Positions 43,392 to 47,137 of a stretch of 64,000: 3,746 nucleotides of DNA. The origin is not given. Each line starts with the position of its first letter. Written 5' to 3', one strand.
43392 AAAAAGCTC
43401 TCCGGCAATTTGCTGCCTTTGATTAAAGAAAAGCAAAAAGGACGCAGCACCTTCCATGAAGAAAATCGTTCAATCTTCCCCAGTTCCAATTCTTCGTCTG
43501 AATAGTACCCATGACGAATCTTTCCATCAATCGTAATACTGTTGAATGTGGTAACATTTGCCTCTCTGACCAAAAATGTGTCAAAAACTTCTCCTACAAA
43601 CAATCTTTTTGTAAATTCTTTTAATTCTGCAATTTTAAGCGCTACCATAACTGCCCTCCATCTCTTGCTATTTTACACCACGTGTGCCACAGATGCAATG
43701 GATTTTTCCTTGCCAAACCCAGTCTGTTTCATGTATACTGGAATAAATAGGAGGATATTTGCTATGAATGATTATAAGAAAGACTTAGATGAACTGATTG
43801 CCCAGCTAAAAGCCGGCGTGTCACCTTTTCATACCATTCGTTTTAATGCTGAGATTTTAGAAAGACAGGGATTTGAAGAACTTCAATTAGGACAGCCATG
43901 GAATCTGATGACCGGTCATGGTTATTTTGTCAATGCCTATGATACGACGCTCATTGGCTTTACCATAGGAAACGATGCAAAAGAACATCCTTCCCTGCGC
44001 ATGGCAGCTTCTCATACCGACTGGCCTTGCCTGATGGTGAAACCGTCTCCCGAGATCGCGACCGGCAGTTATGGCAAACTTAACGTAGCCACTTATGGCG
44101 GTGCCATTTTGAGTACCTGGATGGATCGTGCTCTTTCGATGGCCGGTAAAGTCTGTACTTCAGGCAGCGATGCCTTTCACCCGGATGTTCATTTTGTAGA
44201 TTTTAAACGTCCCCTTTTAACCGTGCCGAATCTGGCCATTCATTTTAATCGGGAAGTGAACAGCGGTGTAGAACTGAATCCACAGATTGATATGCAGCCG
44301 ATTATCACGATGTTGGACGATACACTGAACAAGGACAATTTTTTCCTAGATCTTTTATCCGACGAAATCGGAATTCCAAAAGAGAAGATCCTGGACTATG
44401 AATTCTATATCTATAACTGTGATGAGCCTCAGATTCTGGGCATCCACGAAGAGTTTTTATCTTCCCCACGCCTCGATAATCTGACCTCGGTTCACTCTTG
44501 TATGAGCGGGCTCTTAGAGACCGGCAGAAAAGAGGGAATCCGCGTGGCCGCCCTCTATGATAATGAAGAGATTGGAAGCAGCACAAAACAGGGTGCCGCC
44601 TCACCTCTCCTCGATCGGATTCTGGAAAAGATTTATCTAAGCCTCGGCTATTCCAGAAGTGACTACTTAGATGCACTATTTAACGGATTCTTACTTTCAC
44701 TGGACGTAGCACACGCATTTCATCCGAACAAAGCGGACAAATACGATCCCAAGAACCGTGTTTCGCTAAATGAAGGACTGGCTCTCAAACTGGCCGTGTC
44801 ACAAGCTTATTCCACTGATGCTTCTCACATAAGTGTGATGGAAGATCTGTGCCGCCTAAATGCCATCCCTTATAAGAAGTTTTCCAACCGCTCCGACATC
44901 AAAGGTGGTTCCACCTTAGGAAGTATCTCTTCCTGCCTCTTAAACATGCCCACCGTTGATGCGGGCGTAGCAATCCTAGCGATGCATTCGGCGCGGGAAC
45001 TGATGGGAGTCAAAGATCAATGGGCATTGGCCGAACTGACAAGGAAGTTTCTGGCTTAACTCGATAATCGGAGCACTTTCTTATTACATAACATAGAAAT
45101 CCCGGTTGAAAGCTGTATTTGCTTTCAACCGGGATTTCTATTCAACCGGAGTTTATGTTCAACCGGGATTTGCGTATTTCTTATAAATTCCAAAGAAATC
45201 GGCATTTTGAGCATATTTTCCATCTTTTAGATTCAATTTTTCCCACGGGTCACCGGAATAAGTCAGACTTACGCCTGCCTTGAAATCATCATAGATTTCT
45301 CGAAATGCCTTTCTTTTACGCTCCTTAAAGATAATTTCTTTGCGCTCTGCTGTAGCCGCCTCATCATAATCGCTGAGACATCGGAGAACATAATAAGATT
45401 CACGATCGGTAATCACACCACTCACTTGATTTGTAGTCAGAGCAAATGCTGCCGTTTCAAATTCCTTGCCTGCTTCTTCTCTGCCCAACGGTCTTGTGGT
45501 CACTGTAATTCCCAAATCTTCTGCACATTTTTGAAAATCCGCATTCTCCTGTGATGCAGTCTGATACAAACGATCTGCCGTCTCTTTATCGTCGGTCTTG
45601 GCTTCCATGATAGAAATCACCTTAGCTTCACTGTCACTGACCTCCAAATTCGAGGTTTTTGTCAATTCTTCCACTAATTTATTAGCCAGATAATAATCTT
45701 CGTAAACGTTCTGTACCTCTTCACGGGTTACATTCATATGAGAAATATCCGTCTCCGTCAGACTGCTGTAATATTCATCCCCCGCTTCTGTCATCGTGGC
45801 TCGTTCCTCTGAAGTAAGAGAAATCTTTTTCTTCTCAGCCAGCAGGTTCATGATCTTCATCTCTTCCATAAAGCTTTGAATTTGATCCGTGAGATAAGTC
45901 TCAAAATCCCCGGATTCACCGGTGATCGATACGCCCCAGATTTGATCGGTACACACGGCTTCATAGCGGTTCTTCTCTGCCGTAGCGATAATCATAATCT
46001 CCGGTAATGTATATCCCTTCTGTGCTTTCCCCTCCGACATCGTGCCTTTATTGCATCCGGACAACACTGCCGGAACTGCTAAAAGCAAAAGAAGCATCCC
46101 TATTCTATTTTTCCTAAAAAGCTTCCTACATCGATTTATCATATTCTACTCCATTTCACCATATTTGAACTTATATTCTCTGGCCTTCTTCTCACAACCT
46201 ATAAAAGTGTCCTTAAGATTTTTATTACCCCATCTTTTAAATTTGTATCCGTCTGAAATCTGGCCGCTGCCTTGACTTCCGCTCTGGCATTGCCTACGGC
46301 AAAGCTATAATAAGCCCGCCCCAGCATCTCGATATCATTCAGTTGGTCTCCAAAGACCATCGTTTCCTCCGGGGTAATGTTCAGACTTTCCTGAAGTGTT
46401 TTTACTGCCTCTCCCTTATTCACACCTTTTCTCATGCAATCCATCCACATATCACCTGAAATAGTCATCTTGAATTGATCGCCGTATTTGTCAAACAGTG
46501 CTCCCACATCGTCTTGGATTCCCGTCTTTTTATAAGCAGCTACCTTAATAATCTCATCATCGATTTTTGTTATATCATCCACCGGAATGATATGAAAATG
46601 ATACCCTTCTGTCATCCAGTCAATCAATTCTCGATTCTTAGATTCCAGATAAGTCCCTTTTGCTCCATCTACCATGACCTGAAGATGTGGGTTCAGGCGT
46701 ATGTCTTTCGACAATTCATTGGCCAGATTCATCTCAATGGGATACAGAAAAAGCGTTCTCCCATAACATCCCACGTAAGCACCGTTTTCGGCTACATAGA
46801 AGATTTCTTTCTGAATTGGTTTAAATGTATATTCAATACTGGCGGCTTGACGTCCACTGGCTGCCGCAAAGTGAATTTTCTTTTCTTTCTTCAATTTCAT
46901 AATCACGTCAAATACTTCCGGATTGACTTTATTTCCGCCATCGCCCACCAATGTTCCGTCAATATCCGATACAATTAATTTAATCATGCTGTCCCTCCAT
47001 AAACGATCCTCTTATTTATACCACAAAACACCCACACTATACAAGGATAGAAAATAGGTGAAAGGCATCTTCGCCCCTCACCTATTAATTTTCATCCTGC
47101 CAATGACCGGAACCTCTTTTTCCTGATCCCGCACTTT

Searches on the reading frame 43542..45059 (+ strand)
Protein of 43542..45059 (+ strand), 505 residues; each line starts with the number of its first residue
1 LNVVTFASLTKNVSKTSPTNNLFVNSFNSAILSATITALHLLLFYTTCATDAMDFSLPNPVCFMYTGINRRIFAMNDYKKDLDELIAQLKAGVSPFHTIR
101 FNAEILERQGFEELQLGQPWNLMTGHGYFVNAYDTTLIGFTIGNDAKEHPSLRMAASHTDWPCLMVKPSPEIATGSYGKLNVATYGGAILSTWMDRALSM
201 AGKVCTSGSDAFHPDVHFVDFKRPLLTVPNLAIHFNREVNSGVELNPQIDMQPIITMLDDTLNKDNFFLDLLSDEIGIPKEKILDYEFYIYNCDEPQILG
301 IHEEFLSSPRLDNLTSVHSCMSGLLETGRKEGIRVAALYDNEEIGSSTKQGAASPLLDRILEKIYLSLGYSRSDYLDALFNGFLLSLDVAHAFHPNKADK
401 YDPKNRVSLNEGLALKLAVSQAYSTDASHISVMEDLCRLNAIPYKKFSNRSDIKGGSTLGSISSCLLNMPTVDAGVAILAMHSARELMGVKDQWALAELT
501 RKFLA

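Call 27: search_protein_families(library=pfam, proteins=[window:43542-45059:+])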
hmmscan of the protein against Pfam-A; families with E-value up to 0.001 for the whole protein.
window:43542-45059:+ (505 aa): 1 family
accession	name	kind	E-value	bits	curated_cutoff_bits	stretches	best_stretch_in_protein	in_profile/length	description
PF02127.20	Peptidase_M18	-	4.7e-103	345.7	24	1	91-503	4-431/432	Aminopeptidase I zinc metalloprotease (M18)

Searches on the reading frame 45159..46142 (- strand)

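Call 27: search_protein_families(library=pfam, proteins=[window:45159-46142:-])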
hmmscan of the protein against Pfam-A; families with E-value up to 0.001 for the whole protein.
window:45159-46142:- (327 aa): 2 families
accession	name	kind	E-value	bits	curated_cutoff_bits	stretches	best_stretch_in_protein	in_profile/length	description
PF13145.12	Rotamase_2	-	5.6e-07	30.8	27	1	167-254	16-104/121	PPIC-type PPIASE domain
PF00639.27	Rotamase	-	0.00089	20.6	21.7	0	174-255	21-95/97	PPIC-type PPIASE domain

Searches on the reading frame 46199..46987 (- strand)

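Call 27: search_protein_families(library=pfam, proteins=[window:46199-46987:-])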
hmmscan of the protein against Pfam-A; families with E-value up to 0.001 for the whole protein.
window:46199-46987:- (262 aa): 4 families
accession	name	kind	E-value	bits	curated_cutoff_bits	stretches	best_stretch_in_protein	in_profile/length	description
PF08282.18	Hydrolase_3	-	1.9e-51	175.7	20.9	1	5-258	1-255/255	haloacid dehalogenase-like hydrolase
PF05116.19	S6PP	-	1.7e-17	64.3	20.3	1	159-239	134-215/247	Sucrose-6F-phosphate phosphohydrolase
PF00702.32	Hydrolase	-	3.1e-10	41.2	26.4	1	2-225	1-190/191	haloacid dehalogenase-like hydrolase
PF02358.22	Trehalose_PPase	-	3.7e-05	23.4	27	0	8-117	3-111/235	Trehalose-phosphatase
